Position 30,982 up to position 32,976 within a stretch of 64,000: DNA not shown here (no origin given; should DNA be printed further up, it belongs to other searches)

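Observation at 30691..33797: B12 acyl-CoA mutase with an unusual active site (Leu/Asn plus further substitutions)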

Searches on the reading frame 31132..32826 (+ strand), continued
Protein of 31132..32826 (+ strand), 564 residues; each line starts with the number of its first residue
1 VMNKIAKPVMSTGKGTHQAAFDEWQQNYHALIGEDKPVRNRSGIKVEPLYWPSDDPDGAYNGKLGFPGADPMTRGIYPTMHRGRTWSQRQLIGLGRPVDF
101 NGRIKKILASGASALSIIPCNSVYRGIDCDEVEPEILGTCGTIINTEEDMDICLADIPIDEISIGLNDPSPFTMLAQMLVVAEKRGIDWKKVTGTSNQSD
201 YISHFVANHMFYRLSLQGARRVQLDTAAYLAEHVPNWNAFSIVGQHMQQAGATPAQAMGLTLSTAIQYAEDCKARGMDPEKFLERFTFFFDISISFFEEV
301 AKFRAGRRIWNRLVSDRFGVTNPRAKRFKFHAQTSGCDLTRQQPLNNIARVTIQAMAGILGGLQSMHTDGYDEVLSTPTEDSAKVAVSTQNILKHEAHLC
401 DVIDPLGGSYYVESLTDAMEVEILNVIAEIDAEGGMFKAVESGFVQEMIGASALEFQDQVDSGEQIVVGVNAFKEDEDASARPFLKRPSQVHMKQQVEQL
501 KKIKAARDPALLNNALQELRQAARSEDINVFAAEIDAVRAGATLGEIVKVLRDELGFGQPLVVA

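Call 18: search_dna_similar(query=window:31132-32826:+, collection=plasmids, mode=protein, max_rows=40)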
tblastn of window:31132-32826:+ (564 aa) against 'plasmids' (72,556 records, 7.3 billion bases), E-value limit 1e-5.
Records with a match: 432; places in all: 482; records where one place covers at least 80% of the query: 419.
Best place of each record, by identity: >=99% 1; 95-99% 1; 60-80% 4; <60% 426.
By first word of the organism name: Rhizobium 129; Sinorhizobium 97; Burkholderia 38; Sphingobium 14; Streptomyces 14; Azospirillum 14; Mesorhizobium 11; Ensifer 9; Paraburkholderia 9; Shinella 8; and 55 more.
By predicted mobility (MOB-suite, as given by PLSDB): non-mobilizable 253; conjugative 104; mobilizable 75.
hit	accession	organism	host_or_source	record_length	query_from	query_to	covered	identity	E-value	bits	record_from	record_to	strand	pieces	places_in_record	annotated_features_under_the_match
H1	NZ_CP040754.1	Sulfitobacter sp. BSw21498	Seawater,seawater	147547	1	564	100%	99.6%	0e+0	1139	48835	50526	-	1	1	acyl-CoA mutase large subunit family protein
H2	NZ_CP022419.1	Pseudosulfitobacter pseudonitzschiae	Skeletonema marinoi strain RO5AC,Cell ...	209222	1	564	100%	96.8%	0e+0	1103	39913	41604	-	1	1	acyl-CoA mutase large subunit family protein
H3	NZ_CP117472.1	Sphingobium sp. YC-XJ3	whole organism,Contaminated soil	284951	16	564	97%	62.3%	0e+0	687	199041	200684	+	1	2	acyl-CoA mutase large subunit family protein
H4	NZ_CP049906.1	Diaphorobacter sp. HDW4B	single bacterial strain,Hydrophilus ...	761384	23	563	96%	61.9%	0e+0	665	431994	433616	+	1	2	acyl-CoA mutase large subunit family protein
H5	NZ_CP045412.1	Roseovarius sp. THAF8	pure culture,Surface of a polyethylene ...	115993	23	564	96%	61.3%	0e+0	662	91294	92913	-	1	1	acyl-CoA mutase large subunit family protein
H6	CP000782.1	Xanthobacter autotrophicus Py2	-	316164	18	564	97%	60.5%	0e+0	658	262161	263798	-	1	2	methylmalonyl-CoA mutase, large subunit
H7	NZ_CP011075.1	Brevibacillus laterosporus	Oryza sativa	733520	21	556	95%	40.2%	7e-112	374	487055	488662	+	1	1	methylmalonyl-CoA mutase family protein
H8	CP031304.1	Natrinema thermotolerans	Cell culture,Korean salt-fermented food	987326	43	563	92%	40.6%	6e-112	374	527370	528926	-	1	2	none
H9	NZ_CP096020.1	Halocatena salina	cell culture,sediment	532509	16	563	97%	38.4%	2e-100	341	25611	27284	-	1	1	methylmalonyl-CoA mutase family protein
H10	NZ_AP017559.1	Halopenitus persicus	-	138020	18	560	96%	38.3%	1e-113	379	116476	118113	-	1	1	methylmalonyl-CoA mutase family protein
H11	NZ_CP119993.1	Halomarina sp. PSR21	cell culture,saline soil from Tarim ...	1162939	20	556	95%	38.6%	1e-107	361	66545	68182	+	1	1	record has no annotation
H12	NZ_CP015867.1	Streptomyces parvulus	-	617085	13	560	97%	37.7%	6e-109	365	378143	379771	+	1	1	methylmalonyl-CoA mutase family protein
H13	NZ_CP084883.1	Natrinema zhouii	pure culture,Salt mine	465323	42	556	91%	39.9%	3e-111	372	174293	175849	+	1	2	methylmalonyl-CoA mutase family protein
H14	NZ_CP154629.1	Acetoanaerobium noterae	cell culture,Sludge of a digestion ...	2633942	39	563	93%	38.9%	3e-105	355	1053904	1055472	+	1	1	none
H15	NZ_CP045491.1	Natronorubrum aibiense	single cell,Xinjiang Aibi Salt Lake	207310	42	556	91%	39.6%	9e-108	362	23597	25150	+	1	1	methylmalonyl-CoA mutase family protein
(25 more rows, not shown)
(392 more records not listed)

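Call 19: get_annotated_region(hit=H6, flank=12000)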
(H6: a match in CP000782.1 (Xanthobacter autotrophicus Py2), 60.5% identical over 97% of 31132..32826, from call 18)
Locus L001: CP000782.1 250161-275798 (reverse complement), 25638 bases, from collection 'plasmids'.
description: Xanthobacter autotrophicus Py2 plasmid pXAUT01, complete sequence
organism: Xanthobacter autotrophicus Py2 (NCBI taxid 78245)
taxonomy: Bacteria; Pseudomonadota; Alphaproteobacteria; Hyphomicrobiales; Xanthobacteraceae; Xanthobacter; Xanthobacter autotrophicus; Xanthobacter autotrophicus Py2
host: -; source: -; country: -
typing (MOB-suite, as given by PLSDB): conjugative; replicon rep_cluster_649; relaxase MOBQ; mating-pair formation MPF_T
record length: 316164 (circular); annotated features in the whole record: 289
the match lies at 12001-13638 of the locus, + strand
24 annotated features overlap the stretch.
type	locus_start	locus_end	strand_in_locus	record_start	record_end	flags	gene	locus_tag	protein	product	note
CDS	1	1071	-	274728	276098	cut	-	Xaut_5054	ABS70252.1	fumarate lyase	-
CDS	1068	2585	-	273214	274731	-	-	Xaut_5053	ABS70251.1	fumarate lyase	-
CDS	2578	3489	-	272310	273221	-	-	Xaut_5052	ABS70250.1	Phosphosulfolactate synthase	-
CDS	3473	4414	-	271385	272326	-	-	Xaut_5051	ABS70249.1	conserved hypothetical protein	-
CDS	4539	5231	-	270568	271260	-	-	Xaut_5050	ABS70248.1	short-chain dehydrogenase/reductase SDR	-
CDS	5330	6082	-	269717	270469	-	-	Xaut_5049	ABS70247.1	short-chain dehydrogenase/reductase SDR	-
CDS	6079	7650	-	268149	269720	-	-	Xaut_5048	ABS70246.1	pyridine nucleotide-disulphide oxidoreductase dimerisation region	-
CDS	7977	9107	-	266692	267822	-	-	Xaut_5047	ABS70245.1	2-hydroxypropyl-CoM lyase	-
CDS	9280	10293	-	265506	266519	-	-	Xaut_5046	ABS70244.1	conserved hypothetical protein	-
CDS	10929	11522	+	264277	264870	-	-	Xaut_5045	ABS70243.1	transcriptional regulator, TetR family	-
CDS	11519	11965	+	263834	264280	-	-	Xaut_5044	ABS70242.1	cobalamin B12-binding domain protein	-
CDS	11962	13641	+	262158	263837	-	-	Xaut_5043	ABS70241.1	methylmalonyl-CoA mutase, large subunit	-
CDS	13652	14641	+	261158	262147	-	-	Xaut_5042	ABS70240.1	LAO/AO transport system ATPase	-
CDS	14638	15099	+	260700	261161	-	-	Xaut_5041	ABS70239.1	phenylacetic acid degradation protein PaaD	-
CDS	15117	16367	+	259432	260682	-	-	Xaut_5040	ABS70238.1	putative phenylacetate-CoA ligase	-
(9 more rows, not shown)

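Call 20: get_annotated_region(hit=H1, flank=15000)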
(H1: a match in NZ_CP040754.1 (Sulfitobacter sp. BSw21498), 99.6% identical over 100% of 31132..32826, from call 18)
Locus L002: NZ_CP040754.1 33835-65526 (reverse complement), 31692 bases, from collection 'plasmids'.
description: Sulfitobacter sp. BSw21498 plasmid unnamed, complete sequence
organism: Sulfitobacter sp. BSw21498 (NCBI taxid 664426)
taxonomy: Bacteria; Pseudomonadota; Alphaproteobacteria; Rhodobacterales; Roseobacteraceae; Sulfitobacter; Sulfitobacter sp. BSw21498
host: -; source: Seawater,seawater; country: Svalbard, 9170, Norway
typing (MOB-suite, as given by PLSDB): conjugative; relaxase MOBP; mating-pair formation MPF_T
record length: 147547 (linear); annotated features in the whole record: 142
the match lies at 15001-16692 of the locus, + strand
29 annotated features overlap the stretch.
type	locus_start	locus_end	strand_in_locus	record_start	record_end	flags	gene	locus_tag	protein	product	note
CDS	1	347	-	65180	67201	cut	-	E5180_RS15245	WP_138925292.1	biotin carboxylase N-terminal domain-containing protein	-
CDS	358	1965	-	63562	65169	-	-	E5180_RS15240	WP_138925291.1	carboxyl transferase domain-containing protein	-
CDS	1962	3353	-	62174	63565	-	-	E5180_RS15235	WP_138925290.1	AMP-binding protein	-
CDS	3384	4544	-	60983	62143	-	-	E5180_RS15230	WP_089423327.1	acyl-CoA dehydrogenase family protein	-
CDS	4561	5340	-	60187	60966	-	-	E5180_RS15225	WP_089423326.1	enoyl-CoA hydratase/isomerase family protein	-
CDS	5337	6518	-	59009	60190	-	-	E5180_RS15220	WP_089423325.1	acyl-CoA dehydrogenase family protein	-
CDS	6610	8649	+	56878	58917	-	-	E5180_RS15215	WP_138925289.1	NADPH-dependent 2,4-dienoyl-CoA reductase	-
CDS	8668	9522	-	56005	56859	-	-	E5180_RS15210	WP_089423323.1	SDR family oxidoreductase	-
CDS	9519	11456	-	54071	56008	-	-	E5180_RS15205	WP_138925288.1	AMP-binding protein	-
CDS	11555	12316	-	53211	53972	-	-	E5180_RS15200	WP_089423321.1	glucose 1-dehydrogenase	-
CDS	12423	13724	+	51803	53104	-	-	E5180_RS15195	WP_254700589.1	TetR family transcriptional regulator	-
CDS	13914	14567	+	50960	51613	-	-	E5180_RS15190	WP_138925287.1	TetR/AcrR family transcriptional regulator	GO:0006355 - regulation of DNA-templated transcription [Evidence IEA]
CDS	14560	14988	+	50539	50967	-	-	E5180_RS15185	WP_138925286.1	cobalamin-dependent protein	-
CDS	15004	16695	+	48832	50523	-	-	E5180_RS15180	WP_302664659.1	acyl-CoA mutase large subunit family protein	-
CDS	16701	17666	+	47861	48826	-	meaB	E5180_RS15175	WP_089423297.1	methylmalonyl Co-A mutase-associated GTPase MeaB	GO:1903826 - L-arginine transmembrane transport [Evidence IEA]; GO:0015819 - lysine transport [Evidence IEA]; ...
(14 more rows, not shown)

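Call 28: list_cluster_members(proteins=[L001:11962-13638:+, L001:11519-11962:+, window:31132-32823:+, window:30691-31116:+])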
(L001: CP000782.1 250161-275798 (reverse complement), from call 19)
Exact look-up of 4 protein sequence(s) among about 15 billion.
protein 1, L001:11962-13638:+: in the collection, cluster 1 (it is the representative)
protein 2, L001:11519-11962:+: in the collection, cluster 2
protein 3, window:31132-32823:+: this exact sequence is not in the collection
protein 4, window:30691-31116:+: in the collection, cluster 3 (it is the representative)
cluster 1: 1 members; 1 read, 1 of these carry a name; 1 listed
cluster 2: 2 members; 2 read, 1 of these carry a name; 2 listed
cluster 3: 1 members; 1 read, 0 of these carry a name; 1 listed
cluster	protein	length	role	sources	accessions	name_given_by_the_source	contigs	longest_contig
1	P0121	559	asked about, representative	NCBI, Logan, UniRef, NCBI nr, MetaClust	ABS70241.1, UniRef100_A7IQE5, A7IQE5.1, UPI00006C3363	methylmalonyl-CoA mutase, large subunit (plasmid) [Xanthobacter versatilis] | Pivalyl-CoA mutase large subunit n=1 Tax=Xanthobacter autotrophicus (strain ATCC BAA-1158 ... | RecName: Full=Pivalyl-CoA mutase large subunit; Short=PCM large subunit; AltName: ...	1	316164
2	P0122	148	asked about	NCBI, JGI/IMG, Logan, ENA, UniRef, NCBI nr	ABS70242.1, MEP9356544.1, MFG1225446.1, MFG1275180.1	MAG: methylmalonyl-CoA mutase [Rhizobiales bacterium 17-65-6] | methylmalonyl-CoA mutase C-terminal domain/subunit | Pivalyl-CoA mutase small subunit n=1 Tax=Xanthobacter autotrophicus (strain ATCC BAA-1158 ...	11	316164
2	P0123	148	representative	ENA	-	-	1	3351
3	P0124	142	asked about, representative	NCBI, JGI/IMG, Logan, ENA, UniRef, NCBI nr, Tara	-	-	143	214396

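Call 36: find_related_loci(query=A1, collection=genome_contigs, flank=10000)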
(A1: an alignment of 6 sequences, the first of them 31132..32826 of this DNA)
Query A1 (564 aa) in genome_contigs; peptide patterns used: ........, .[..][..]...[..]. (x = any residue, [..] = any of these).
598 stretches matched a pattern (row limit reached: there are more); 569 encode a relative of the query (tblastn E <= 1e-3); the best 80 are kept; 80 distinct loci.
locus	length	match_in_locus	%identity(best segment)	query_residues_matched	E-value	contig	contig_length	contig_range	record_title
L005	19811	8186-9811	84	23-564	0e+0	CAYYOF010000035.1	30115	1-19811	MAG TPA_asm: uncultured Marinosulfonomonas sp. isolate binchicken_co357_136 genome assembly, contig: NODE_455_length_301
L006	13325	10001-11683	73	2-563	0e+0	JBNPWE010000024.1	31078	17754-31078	Rhodobacteraceae bacterium MBR-64 Ga0505402_24, whole genome shotgun sequence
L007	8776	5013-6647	75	20-564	0e+0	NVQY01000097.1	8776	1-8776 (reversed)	MAG: Rhodobacteraceae bacterium isolate NORP181 Contig_source1383C_12398, whole genome shotgun sequence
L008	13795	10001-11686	73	2-564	0e+0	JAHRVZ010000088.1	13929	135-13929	MAG: Rhodobacteraceae bacterium isolate DC_out172 k91_1154575, whole genome shotgun sequence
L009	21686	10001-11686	73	2-564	0e+0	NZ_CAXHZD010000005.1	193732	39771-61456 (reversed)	MAG: uncultured Sulfitobacter sp. isolate ERR7163069_concoct_77 ERZ8868457.19, whole genome shotgun sequence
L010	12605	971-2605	73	20-564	0e+0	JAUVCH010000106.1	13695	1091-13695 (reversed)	MAG: Gammaproteobacteria bacterium isolate CSMAG_266 CSMAG_266_k141_1877985_length_13695_cov_8.0000, whole genome shotgu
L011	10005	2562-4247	73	2-564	0e+0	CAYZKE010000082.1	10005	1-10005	MAG TPA_asm: uncultured Loktanella sp. isolate binchicken_co405_99 genome assembly, contig: NODE_10250_length_10005_cov_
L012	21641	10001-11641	71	18-564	0e+0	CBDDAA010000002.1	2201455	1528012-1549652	MAG: Granulosicoccaceae bacterium isolate 212068ec-03f6-4731-bd46-ab028424148a genome assembly, contig: contig_2, whole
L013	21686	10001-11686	74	2-564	0e+0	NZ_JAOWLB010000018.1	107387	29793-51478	Ruegeria aquimaris strain XHP0148 NODE_18_length_107387_cov_131.001258, whole genome shotgun sequence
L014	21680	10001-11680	64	1-563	0e+0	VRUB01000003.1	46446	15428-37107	MAG: Nitrospira sp. isolate MohnsGC08_bin011 NODE_3_length_46446_cov_9.615454, whole genome shotgun sequence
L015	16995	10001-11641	66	18-564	0e+0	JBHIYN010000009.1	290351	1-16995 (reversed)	MAG: Gammaproteobacteria bacterium isolate MAG77 WDNA06_bin.19.orig_9, whole genome shotgun sequence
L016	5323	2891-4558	65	7-563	0e+0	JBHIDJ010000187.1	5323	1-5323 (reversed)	MAG: Acidiferrobacterales bacterium isolate Baj_1_bin.3 NODE_1113_length_5323_cov_12.656226, whole genome shotgun sequen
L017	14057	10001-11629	65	20-562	0e+0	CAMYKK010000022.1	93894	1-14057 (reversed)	MAG: uncultured Gammaproteobacteria bacterium isolate FCS_M_Gamma_075 genome assembly, contig: scaffold_438, whole genom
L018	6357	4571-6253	62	2-563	0e+0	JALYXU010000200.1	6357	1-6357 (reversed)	MAG: Pseudomonadota bacterium isolate KAP bin21 SD1490-92_k127_1869469, whole genome shotgun sequence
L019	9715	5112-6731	65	23-562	0e+0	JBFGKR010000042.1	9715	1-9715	MAG: Arenicellales bacterium isolate Mix_sand03.2021.01.D.57 k141_131381_length_9715_cov_9.0000, whole genome shotgun se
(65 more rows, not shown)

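Call 42: search_protein_families(library=pfam, proteins=[window:31132-32826:+], max_evalue=0.00001)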
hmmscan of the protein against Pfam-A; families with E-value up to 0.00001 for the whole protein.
window:31132-32826:+ (564 aa): 1 family
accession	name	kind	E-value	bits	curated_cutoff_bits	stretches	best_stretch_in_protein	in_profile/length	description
PF01642.28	MM_CoA_mutase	-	6.2e-163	543.5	22.1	1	41-556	3-512/512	Methylmalonyl-CoA mutase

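Call 51: search_protein_representatives(protein=window:31132-32826:+)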
Query: 564 residues. Proteins with E-value up to 0.001 (for the whole library): 16797; up to 1e-10: 9651; up to 1e-30: 2082. The best 150 are listed.
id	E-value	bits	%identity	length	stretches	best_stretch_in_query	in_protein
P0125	7.2e-220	747.7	60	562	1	13-563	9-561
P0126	6.8e-171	586.0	66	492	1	80-460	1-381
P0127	1.3e-136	472.9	43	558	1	23-562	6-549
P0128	7.3e-126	437.4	41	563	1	33-561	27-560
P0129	2.8e-123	428.9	65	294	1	37-318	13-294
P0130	2.6e-116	405.9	42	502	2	137-438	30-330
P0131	1.1e-111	390.7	39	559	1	32-560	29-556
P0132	2.4e-111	389.5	42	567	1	30-551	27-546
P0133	2.4e-111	389.5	45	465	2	221-556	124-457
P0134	3.8e-111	388.8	33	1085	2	34-554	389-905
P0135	3.3e-110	385.8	39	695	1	40-556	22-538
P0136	6.0e-110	384.9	40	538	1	38-559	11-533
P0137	5.4e-109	381.8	38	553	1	21-559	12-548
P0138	9.3e-107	374.4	38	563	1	36-556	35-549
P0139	4.3e-104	365.6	47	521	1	80-531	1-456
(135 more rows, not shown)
